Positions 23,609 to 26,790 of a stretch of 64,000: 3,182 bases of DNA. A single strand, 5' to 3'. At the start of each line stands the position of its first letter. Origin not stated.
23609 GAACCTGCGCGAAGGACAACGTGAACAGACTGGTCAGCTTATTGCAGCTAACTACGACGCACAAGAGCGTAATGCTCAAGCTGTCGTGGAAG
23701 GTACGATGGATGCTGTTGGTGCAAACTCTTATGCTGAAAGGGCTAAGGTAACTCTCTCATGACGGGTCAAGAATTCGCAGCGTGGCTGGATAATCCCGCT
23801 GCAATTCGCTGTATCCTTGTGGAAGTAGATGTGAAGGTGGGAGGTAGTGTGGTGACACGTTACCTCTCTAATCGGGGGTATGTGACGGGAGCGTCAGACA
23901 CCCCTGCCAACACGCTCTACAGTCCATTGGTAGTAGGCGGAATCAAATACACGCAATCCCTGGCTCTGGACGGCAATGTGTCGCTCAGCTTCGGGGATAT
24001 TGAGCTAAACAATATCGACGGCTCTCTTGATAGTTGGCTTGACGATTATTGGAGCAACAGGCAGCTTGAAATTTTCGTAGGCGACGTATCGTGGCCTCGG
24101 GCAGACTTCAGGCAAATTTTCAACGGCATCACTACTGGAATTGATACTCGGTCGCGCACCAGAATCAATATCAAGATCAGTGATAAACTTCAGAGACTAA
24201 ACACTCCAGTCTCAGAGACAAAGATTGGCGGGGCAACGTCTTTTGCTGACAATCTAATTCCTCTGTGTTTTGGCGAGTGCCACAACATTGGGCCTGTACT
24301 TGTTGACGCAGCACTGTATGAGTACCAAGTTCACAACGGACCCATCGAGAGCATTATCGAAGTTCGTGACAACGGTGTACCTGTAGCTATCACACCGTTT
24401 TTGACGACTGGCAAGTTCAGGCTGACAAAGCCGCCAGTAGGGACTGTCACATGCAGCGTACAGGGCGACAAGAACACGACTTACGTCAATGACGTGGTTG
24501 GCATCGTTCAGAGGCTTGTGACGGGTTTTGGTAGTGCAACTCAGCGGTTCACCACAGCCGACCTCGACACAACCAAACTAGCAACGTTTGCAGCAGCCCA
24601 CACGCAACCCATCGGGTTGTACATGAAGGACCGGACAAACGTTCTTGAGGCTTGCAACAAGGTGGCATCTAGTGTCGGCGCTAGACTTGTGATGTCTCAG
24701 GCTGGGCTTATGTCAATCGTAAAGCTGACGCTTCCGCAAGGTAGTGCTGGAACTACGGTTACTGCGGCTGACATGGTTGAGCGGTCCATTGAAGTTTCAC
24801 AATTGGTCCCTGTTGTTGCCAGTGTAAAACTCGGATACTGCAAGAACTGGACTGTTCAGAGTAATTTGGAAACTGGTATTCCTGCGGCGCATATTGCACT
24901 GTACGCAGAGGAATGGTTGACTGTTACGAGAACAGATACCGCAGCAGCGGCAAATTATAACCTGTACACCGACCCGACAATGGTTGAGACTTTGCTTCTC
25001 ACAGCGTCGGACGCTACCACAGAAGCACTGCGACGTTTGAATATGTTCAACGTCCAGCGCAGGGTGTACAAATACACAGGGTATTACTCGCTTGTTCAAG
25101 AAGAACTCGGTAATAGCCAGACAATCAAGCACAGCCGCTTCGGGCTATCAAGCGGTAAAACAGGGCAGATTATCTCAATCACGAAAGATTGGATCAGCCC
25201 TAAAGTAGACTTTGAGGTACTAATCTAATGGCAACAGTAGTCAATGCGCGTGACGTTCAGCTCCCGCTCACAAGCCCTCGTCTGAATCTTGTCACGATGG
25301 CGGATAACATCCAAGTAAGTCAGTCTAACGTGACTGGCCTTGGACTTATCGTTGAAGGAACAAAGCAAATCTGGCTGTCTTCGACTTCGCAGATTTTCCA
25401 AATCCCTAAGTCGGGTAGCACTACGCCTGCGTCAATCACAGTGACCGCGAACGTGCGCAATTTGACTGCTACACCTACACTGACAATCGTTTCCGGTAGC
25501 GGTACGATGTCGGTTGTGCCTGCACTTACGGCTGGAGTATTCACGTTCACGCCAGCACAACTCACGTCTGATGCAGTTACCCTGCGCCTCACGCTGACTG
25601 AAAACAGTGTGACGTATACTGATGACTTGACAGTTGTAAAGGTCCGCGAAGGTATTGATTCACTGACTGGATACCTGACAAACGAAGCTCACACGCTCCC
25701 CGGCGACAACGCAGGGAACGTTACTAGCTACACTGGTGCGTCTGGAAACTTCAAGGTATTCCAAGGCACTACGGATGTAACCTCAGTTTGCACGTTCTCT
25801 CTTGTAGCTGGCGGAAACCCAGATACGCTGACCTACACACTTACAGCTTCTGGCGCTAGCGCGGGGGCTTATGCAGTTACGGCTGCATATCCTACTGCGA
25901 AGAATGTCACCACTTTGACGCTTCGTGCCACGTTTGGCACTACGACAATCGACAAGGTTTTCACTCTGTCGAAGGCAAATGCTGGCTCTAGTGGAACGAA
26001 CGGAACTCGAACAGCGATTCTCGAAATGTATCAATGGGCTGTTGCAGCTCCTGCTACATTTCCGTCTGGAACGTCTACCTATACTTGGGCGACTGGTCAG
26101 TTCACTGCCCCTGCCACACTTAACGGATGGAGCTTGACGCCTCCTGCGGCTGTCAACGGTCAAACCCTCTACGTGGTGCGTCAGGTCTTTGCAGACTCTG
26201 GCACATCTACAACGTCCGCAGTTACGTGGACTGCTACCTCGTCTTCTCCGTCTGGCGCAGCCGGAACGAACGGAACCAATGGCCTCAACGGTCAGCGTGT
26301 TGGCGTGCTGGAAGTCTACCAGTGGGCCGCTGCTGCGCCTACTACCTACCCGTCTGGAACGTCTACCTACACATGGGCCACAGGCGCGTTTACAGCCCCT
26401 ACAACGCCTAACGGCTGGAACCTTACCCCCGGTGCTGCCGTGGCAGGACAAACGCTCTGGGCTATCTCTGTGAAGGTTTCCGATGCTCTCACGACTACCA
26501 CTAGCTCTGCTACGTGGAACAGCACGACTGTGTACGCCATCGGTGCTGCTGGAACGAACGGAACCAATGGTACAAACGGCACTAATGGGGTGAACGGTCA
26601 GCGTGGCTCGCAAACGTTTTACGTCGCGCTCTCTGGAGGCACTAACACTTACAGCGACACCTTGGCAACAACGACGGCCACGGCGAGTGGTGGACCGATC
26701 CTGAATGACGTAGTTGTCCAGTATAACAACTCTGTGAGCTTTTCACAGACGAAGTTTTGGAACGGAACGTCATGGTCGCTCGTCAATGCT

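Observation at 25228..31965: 2245-aa tail fibre with collagen-like GXY tracts and a tandem ~95-aa duplication; separate 108-aa collagen-like protein at 13590-13916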

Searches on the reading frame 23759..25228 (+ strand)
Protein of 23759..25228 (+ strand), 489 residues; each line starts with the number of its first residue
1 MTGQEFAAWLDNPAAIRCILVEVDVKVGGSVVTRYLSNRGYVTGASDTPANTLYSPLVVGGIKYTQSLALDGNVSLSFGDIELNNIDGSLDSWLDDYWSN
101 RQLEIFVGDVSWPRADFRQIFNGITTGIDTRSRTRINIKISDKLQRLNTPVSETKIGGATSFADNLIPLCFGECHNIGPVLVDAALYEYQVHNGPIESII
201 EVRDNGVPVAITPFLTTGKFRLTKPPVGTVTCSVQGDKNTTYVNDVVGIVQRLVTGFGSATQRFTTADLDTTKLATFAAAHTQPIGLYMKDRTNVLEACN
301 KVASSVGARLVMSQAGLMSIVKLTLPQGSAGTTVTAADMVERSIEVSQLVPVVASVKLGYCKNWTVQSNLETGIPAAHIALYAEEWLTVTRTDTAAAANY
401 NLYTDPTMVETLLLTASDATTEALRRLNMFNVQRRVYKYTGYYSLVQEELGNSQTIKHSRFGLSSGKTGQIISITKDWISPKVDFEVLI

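Call 12: search_protein_families(library=phrogs, proteins=[window:23759-25225:+], max_evalue=0.001)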
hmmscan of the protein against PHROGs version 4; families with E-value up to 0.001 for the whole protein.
window:23759-25225:+ (489 aa): 2 families
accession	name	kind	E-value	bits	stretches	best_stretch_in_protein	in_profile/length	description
phrog_8917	-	unknown function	2.9e-74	251.6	1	4-478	84-598/613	-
phrog_31539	-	unknown function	3.1e-10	39.9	1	74-204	62-199/899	-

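Call 15: search_protein_families(library=pfam, proteins=[window:23759-25225:+], max_evalue=0.01)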
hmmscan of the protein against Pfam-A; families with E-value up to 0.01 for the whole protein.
window:23759-25225:+ (489 aa): 0 families

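Call 38: search_solved_structures(query=window:23759-25225:+, max_evalue=1)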
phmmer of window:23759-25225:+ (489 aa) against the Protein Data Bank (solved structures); distinct sequences matched with E-value up to 1: 0.

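Call 62: find_encoding_contigs(protein=window:23759-25228:+, flank=10000, max_places=10)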
Protein window:23759-25228:+ (489 aa): 6 contigs read that carry it; 2 places shown.
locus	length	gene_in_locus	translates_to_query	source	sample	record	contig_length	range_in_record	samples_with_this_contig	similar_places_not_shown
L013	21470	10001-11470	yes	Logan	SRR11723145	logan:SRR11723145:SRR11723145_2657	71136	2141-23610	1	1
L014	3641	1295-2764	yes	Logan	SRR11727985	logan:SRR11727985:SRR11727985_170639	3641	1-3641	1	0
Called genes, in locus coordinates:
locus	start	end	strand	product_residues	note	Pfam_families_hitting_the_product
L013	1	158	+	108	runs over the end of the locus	-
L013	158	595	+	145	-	-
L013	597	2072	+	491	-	-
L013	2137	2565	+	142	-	-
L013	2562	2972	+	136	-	PF13554:Phage_tail_terminator_5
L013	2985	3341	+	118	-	-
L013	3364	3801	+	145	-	-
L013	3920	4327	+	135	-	-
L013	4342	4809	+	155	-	PF23812:Phage_TAC_18 (faint)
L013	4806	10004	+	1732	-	PF20155:TMP_3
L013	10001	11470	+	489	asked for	-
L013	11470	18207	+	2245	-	-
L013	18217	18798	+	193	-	PF14301:DUF4376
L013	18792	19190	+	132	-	-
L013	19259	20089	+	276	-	-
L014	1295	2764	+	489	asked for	-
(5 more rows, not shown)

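Call 64: search_protein_families(library=ncbifam, proteins=[window:23759-25225:+], max_evalue=0.1)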
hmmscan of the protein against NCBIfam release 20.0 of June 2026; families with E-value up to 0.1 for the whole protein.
window:23759-25225:+ (489 aa): 0 families

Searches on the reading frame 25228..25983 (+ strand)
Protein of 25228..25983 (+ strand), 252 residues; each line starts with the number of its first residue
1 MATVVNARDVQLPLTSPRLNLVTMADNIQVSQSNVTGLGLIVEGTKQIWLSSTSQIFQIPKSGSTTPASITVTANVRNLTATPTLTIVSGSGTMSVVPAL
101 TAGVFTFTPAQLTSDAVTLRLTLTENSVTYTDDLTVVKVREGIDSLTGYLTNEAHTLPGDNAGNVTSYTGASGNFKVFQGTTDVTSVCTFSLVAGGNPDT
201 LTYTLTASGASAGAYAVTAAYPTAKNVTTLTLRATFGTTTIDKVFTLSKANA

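Call 82: find_related_loci(query=window:25228-25983:+, collection=metagenome_contigs, flank=8000)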
Query window:25228-25983:+ (252 aa) in metagenome_contigs; peptide patterns used: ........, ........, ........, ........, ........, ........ (x = any residue, [..] = any of these).
141 stretches matched a pattern; 18 encode a relative of the query (tblastn E <= 1e-3); 18 distinct loci.
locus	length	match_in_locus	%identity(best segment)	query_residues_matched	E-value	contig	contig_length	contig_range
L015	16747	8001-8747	85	1-249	2e-133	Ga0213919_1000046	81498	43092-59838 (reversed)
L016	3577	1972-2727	62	1-252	2e-102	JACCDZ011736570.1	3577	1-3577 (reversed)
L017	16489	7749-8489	56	1-252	2e-87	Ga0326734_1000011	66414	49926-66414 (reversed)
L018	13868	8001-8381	41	115-252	1e-23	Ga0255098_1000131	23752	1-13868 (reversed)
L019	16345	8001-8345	45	146-252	3e-23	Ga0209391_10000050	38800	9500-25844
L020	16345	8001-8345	45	146-252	3e-23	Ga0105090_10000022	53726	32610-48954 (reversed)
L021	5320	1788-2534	34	9-251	7e-23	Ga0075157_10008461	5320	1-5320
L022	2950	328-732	39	107-251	1e-22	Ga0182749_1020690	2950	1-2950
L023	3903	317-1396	42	130-250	5e-22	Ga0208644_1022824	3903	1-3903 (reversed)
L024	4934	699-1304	35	53-251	5e-21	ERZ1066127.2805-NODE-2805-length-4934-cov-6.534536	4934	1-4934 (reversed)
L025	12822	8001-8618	31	50-252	1e-19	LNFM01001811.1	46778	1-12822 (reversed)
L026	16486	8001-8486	42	113-252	7e-20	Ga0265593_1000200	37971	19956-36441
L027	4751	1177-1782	33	53-251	1e-18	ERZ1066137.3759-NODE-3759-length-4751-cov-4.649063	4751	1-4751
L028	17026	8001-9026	29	55-250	1e-11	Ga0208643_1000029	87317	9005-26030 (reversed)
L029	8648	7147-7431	35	147-250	2e-11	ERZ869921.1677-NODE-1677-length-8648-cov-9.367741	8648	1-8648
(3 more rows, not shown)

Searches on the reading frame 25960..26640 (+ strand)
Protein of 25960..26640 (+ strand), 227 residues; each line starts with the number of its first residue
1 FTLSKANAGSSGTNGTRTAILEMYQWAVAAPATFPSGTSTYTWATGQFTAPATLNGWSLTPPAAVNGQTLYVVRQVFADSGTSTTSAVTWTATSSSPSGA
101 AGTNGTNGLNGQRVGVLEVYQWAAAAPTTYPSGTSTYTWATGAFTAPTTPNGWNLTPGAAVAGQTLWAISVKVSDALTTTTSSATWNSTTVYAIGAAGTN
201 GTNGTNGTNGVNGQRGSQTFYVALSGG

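Call 31: predict_structure(alignment_id=A2)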
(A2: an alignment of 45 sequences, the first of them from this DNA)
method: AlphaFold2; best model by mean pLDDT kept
length: 226 residues; sequences in the alignment: 45
mean_pLDDT: 79.6   pTM: 0.61
mean pLDDT of the five models: 79.6, 78.8, 77.9, 76.4, 75.3
residues with pLDDT >= 90: 102; 70-90: 71; 50-70: 15; < 50: 38
segments of 3 or more residues with pLDDT < 50: 1-12, 104-109, 201-219
pLDDT, mean of each block of 10 residues (from residue 1): 36 67 94 98 88 95 84 89 92 89 50 84 95 92 91 89 88 86 94 78 43 44 57
secondary structure, 60 per line:
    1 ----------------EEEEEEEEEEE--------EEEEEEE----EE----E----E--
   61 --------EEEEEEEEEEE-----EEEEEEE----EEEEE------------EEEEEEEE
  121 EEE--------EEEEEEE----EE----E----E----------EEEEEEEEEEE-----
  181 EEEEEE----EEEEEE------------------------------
elements in order: E17-27 E36-42 E69-79 E85-91 E96-100 E113-123 E132-138 E165-175 E181-186 E191-196

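Call 33: fold_search(model_id=the predicted structure, library=pdb)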
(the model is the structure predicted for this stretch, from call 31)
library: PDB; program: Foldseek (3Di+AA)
matches with E <= 10: 61; with E <= 0.001: 0
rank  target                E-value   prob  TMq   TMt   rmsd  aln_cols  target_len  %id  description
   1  2yn3_A                7.1e-01  0.03  0.11  0.10  20.2       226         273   12  Structural insight into the giant calcium-binding adhesin SiiE: implications for the adhesion of Salmonella enterica t (released 2013-04-03)
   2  9jgi_O                8.4e-01  0.03  0.12  0.12  20.1       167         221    8  Architecture of a pentameric assembly of the tube tail protein (released 2025-07-16)
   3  8hre                  9.8e-01  0.20  0.18  0.07  10.4       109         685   25  Straight fiber of DT57C bacteriophage in the full state (released 2023-12-13)
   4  9n76_SI               1.4e+00  0.02  0.08  0.06  17.7       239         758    7  SSU processome maturation and disassembly, State J (released 2025-11-05)
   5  9jgh_M                1.5e+00  0.02  0.12  0.12  20.9       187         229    8  cryo-EM structure of the TTP polymer at the tube's end (released 2025-07-16)
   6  9jgh_K                1.7e+00  0.02  0.11  0.11  20.7       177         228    7  cryo-EM structure of the TTP polymer at the tube's end (released 2025-07-16)
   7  3fn0_H                2.1e+00  0.01  0.12  0.13  19.5       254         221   12  Crystal structure of HIV-1 neutralizing human Fab Z13e1 in complex with a 12-residue peptide containing the Z13e1 epit (released 2009-06-23)
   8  9n70_SI               2.4e+00  0.01  0.09  0.04  18.9       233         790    8  SSU processome maturation and disassembly, State E (released 2025-11-05)
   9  2yn3_B                2.5e+00  0.01  0.11  0.11  17.4       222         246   11  Structural insight into the giant calcium-binding adhesin SiiE: implications for the adhesion of Salmonella enterica t (released 2013-04-03)
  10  9n7b_SI               2.6e+00  0.01  0.10  0.04  17.5       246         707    8  SSU processome maturation and disassembly, State O (released 2025-10-29)
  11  5dd1_H                2.8e+00  0.02  0.15  0.15  19.7       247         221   13  Crystal structures in an anti-HIV antibody lineage from immunization of Rhesus macaques (released 2016-05-11)
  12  2w59_B                2.8e+00  0.01  0.10  0.12  16.5       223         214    8  STRUCTURE OF AN AVIAN IGY-FC 3-4 FRAGMENT (released 2009-01-13)
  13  9jgh_G                2.9e+00  0.01  0.12  0.12  20.4       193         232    9  cryo-EM structure of the TTP polymer at the tube's end (released 2025-07-16)
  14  6v4n_A                2.9e+00  0.01  0.12  0.12  19.6       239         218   10  Structure of human 1G05 Fab in complex with influenza virus neuraminidase from B/Phuket/3073/2013 (released 2020-10-07)
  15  8q3j_F                3.1e+00  0.02  0.17  0.18  19.1       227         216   12  Crystal structure of mIL-38 in complex with a neutralizing Fab e04 fragment (released 2024-08-14)
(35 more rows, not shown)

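Call 41: search_dna_similar(query=window:25984-26607:+, collection=phages, mode=protein, max_evalue=0.001, max_rows=30)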
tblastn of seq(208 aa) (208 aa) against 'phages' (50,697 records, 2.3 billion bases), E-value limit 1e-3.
No match.

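Call 52: find_related_loci(query=window:25984-26607:+, collection=genome_contigs, flank=10000)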
Query seq(208 aa) (208 aa) in genome_contigs; peptide patterns used: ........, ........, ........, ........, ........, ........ (x = any residue, [..] = any of these).
313 stretches matched a pattern; 4 encode a relative of the query (tblastn E <= 1e-3); 4 distinct loci.
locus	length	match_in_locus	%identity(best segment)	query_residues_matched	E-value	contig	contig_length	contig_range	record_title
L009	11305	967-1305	39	11-137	4e-8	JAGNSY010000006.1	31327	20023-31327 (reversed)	MAG: Sphingorhabdus sp. isolate Go_SlAct_bin_163 Go_SlAct_4647_length_31327_cov_8.710929, whole genome shotgun sequence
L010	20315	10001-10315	31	70-208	1e-6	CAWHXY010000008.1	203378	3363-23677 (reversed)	MAG: Candidatus Bathyarchaeota archaeon isolate MFD01476.bin.1.217 genome assembly, contig: contig_93429, whole genome s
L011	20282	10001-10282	34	82-206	7e-6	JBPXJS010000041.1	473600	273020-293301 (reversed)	MAG: Bacteroidota bacterium isolate mt_P1 k141_49689, whole genome shotgun sequence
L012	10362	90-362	86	185-208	2e-5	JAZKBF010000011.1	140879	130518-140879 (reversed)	MAG: Bacteroidota bacterium isolate ADI_H3L2_1_122_18_3-bin067_1 ADIH3L21_B067_1_000000000010, whole genome shotgun sequ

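Call 64: search_protein_families(library=ncbifam, proteins=[window:25960-26640:+], max_evalue=0.1)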
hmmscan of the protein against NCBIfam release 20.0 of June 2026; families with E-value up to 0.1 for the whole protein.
window:25960-26640:+ (227 aa): 0 families
